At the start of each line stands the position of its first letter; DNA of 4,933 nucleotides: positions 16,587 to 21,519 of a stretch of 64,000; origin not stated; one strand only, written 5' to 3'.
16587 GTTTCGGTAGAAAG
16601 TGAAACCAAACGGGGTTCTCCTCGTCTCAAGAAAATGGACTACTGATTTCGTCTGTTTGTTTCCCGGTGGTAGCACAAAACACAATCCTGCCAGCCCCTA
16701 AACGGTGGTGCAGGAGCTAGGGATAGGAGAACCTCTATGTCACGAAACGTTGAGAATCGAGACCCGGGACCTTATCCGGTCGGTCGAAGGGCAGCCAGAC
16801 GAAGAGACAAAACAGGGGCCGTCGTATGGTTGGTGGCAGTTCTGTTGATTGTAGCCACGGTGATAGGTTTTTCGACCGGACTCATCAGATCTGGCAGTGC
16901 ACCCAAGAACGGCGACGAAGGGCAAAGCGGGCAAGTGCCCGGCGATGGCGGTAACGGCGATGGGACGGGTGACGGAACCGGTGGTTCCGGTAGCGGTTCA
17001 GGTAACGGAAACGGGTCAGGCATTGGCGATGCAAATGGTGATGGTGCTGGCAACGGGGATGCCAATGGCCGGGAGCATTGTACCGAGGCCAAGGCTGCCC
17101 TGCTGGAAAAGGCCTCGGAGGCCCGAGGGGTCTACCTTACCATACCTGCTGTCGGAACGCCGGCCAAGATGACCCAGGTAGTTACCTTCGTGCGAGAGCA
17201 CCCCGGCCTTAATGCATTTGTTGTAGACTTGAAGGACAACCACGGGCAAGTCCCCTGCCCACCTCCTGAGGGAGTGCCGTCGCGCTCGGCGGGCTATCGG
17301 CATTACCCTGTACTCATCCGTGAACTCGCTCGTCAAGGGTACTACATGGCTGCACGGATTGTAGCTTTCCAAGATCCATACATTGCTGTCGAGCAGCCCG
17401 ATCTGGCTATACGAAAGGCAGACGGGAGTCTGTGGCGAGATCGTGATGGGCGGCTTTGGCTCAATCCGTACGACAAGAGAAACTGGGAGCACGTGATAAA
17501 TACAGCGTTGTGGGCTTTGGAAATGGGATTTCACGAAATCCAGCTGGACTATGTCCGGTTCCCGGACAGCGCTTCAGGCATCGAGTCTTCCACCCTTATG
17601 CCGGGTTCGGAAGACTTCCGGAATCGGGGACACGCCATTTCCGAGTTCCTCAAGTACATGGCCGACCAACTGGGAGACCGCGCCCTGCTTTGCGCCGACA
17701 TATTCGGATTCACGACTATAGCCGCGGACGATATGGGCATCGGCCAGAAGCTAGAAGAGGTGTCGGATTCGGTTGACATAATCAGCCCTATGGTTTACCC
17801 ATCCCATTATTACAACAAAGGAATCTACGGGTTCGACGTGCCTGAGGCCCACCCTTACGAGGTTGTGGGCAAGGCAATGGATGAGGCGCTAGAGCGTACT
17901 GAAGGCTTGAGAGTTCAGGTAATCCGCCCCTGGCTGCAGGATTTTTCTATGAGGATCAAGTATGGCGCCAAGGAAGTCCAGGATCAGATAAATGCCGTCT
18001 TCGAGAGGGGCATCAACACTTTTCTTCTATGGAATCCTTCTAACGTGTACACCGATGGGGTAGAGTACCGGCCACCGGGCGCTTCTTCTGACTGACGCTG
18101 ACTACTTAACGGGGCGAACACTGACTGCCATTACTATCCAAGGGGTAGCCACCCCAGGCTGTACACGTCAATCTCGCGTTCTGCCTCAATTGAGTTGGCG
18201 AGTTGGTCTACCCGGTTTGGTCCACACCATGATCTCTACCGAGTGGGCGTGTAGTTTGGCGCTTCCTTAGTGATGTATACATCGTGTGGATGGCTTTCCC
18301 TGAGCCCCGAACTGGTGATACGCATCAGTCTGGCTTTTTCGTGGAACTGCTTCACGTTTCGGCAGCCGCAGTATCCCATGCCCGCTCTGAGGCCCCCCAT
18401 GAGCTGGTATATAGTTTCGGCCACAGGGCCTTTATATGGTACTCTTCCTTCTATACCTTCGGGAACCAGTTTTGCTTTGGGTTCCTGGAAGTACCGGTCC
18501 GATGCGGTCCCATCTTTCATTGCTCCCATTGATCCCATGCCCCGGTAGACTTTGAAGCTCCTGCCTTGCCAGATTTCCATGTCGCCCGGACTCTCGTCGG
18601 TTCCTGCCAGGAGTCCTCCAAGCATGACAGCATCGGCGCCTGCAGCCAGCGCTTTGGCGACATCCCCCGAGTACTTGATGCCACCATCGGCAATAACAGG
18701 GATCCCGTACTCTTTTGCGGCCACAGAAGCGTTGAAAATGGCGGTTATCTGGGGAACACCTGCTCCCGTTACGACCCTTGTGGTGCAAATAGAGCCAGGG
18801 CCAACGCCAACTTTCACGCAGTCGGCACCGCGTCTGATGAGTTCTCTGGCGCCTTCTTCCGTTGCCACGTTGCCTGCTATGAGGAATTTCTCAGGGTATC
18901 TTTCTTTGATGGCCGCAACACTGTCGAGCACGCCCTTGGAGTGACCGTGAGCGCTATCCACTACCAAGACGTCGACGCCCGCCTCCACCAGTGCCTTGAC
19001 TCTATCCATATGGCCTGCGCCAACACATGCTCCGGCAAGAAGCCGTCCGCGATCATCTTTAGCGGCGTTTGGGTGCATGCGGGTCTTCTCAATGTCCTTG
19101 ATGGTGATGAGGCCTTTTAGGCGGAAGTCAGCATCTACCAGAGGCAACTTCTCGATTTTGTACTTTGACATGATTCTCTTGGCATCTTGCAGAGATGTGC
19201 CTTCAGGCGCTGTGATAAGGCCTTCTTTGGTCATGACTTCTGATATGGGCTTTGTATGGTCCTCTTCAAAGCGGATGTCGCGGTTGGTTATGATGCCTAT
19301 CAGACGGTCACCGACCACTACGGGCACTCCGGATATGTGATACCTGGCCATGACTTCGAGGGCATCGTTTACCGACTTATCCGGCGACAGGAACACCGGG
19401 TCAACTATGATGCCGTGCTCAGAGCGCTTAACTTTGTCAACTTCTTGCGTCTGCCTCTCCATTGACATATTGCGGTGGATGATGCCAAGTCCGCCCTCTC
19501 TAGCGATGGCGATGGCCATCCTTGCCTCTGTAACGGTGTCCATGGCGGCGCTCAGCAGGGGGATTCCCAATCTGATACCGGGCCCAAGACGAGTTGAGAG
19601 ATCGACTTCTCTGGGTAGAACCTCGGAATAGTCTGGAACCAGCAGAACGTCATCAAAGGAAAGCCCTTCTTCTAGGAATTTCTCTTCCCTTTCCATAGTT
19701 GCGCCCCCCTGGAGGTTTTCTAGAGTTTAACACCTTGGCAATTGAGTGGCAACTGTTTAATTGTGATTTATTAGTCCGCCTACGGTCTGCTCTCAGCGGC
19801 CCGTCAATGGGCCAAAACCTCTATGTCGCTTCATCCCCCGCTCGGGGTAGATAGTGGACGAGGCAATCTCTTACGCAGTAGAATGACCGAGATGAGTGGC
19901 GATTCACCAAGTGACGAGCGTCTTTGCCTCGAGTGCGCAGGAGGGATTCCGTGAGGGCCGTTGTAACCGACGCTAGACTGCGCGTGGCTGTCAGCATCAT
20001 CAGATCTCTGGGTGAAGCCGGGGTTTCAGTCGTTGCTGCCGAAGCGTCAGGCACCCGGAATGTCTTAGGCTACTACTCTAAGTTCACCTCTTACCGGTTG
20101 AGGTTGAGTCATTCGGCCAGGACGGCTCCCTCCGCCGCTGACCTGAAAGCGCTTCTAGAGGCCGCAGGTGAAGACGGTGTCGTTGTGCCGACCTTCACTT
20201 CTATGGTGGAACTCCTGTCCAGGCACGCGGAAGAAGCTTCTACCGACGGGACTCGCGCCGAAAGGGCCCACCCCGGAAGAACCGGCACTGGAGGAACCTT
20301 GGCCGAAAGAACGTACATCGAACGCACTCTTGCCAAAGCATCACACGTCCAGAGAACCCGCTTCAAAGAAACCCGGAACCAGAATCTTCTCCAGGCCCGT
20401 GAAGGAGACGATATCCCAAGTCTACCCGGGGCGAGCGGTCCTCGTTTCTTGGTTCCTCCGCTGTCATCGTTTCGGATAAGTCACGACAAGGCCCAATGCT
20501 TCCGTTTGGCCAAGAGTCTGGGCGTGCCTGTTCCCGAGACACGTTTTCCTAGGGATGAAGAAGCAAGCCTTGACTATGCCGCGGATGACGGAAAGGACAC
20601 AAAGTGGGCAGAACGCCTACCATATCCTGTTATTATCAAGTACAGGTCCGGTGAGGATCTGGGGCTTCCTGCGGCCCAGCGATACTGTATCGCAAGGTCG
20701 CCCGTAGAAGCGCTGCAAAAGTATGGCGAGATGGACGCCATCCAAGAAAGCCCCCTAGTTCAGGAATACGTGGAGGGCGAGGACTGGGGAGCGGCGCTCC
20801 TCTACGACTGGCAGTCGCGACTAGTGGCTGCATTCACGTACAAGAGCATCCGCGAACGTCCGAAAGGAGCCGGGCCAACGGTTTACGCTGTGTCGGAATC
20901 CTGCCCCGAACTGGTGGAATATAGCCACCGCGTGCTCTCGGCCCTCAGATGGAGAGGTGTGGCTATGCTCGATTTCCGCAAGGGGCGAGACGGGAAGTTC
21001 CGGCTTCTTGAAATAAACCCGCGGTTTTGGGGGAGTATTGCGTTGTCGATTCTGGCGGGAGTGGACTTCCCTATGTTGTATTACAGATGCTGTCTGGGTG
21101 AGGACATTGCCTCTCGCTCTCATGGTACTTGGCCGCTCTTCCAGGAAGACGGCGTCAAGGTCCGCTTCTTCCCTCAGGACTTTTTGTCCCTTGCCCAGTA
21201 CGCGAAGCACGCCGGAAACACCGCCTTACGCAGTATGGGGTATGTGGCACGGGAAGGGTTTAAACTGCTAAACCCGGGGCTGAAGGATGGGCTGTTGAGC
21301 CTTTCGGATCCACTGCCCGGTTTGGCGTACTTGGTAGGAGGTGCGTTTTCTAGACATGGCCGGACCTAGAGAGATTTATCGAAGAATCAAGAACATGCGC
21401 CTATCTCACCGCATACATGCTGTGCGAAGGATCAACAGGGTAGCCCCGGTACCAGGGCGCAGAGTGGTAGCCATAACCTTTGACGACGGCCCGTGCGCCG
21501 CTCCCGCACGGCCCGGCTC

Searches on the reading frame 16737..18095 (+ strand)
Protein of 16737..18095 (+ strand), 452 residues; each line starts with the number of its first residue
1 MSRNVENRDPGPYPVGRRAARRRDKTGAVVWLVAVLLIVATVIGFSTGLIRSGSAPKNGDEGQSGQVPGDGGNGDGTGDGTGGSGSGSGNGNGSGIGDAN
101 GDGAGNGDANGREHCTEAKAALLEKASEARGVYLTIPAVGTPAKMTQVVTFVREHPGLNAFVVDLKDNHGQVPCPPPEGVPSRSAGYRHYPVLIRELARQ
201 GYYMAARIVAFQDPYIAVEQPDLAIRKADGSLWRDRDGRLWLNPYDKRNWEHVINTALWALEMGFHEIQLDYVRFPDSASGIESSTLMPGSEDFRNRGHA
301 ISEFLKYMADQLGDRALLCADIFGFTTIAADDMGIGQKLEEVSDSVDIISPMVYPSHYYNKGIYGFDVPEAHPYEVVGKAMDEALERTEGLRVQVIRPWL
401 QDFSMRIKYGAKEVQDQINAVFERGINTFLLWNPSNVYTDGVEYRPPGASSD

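Call 68: search_protein_families(library=pfam, proteins=[window:16737-18095:+], max_evalue=0.00001)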
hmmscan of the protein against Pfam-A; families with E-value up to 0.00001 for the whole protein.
window:16737-18095:+ (452 aa): 1 family
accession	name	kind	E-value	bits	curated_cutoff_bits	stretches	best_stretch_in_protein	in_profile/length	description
PF13200.12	DUF4015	-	8.4e-87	291.6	27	1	131-438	1-313/313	Putative glycosyl hydrolase domain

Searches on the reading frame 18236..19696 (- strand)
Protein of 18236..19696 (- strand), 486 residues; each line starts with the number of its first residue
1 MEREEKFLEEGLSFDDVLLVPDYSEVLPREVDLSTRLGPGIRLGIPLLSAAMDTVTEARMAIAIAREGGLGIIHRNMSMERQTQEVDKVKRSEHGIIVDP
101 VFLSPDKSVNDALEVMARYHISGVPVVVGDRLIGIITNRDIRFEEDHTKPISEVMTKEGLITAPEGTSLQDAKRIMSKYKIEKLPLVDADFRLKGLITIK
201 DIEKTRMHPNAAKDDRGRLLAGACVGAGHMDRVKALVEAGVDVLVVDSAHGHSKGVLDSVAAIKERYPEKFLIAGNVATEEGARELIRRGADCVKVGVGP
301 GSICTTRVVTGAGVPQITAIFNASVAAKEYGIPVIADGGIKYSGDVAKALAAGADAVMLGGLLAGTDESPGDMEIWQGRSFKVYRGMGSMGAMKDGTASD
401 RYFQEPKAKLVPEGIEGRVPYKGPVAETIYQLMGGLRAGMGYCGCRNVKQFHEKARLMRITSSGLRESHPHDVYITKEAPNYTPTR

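Call 6: search_protein_families(library=pfam, proteins=[window:18236-19696:-], max_evalue=0.01)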
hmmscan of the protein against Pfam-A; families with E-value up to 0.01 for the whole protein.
window:18236-19696:- (486 aa): 10 families
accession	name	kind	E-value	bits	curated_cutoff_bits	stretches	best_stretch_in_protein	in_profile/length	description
PF00478.31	IMPDH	-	7.1e-162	538.7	25.6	1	11-471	1-345/345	IMP dehydrogenase / GMP reductase domain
PF00571.33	CBS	-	1.3e-23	83.5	24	2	99-142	8-52/57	CBS domain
PF03060.21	NMO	-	6.8e-12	45.8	28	2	265-370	131-232/331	Nitronate monooxygenase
PF01070.24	FMN_dh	-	5e-10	39.4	24.9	1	253-361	203-303/350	FMN-dependent dehydrogenase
PF00977.27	His_biosynth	-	3.7e-05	23.7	23.6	0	327-360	69-102/228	Histidine biosynthesis protein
PF01645.23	Glu_synthase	-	0.00017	21.3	20.4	1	304-360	244-304/369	Conserved region in glutamate synthase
PF04131.20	NanE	-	0.00043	20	27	1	229-363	53-176/192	Putative N-acetylmannosamine-6-phosphate epimerase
PF05690.20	ThiG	-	0.0018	18.1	23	1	323-367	167-211/247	Thiazole biosynthesis protein ThiG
PF02581.23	TMP-TENI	-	0.0018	18.1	27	1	258-358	83-175/180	Thiamine monophosphate synthase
PF04309.18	G3P_antiterm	-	0.0046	16.8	27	0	326-357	134-165/173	Glycerol-3-phosphate responsive antiterminator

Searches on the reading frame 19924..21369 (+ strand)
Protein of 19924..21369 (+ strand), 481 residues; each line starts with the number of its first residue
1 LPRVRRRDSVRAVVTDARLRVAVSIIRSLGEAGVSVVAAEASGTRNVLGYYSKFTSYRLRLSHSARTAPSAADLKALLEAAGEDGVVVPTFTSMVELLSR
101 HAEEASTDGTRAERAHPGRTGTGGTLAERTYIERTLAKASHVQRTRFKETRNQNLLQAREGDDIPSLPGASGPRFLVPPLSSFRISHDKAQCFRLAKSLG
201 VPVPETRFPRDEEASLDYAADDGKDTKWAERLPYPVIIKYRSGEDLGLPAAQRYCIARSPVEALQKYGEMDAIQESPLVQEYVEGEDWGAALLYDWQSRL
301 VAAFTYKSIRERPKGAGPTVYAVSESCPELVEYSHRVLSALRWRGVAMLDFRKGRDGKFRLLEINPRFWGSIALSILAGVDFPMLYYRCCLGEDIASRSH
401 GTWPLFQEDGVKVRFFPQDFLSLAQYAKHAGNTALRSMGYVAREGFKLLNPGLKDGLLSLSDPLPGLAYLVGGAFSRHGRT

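Call 6: search_protein_families(library=pfam, proteins=[window:19924-21369:+], max_evalue=0.01)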
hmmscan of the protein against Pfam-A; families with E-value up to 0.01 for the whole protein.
window:19924-21369:+ (481 aa): 3 families
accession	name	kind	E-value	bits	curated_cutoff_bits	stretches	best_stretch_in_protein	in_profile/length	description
PF15632.11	ATPgrasp_Ter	-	4.3e-13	49.6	29.1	1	278-394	6-112/131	ATP-grasp in the biosynthetic pathway with Ter operon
PF02655.19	ATP-grasp_3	-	5.1e-05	23.9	23.2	1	266-371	52-160/160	ATP-grasp domain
PF07478.18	Dala_Dala_lig_C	-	0.0023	17.9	24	0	329-366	137-174/204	D-ala D-ala ligase C-terminus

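Call 83: search_protein_families(library=ncbifam, proteins=[window:19924-21369:+], max_evalue=0.001)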
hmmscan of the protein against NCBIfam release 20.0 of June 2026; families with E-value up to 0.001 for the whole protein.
window:19924-21369:+ (481 aa): 9 families
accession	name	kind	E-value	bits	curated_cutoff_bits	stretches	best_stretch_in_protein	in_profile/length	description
NF009406.0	PRK12767.1-5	equivalog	6.2e-14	51.8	271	1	176-388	101-291/327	carbamoyl phosphate synthase-like protein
NF009404.0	PRK12767.1-3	equivalog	4.5e-12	45.5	316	1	183-394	106-310/344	carbamoyl phosphate synthase-like protein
NF009405.0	PRK12767.1-4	equivalog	7.2e-11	41.6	390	1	181-398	105-296/320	carbamoyl phosphate synthase-like protein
NF009402.0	PRK12767.1-1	equivalog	1.3e-10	40.7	218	1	180-390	107-298/329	carbamoyl phosphate synthase-like protein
NF005315.0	PRK06849.1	equivalog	1e-07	31.3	406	1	175-373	103-281/389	hypothetical protein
NF002563.0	PRK02186.1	subfamily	8.1e-06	24.4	625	1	183-373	102-282/890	argininosuccinate lyase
TIGR01205.1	D_ala_D_alaTIGR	subfamily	6.3e-05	22.1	245.65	0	182-375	100-293/318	D-alanine--D-alanine ligase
NF009403.0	PRK12767.1-2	equivalog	8.7e-05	21.9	286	0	357-388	283-313/342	carbamoyl phosphate synthase-like protein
NF002378.0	PRK01372.1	subfamily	0.00045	19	243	0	185-365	97-268/305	D-alanine--D-alanine ligase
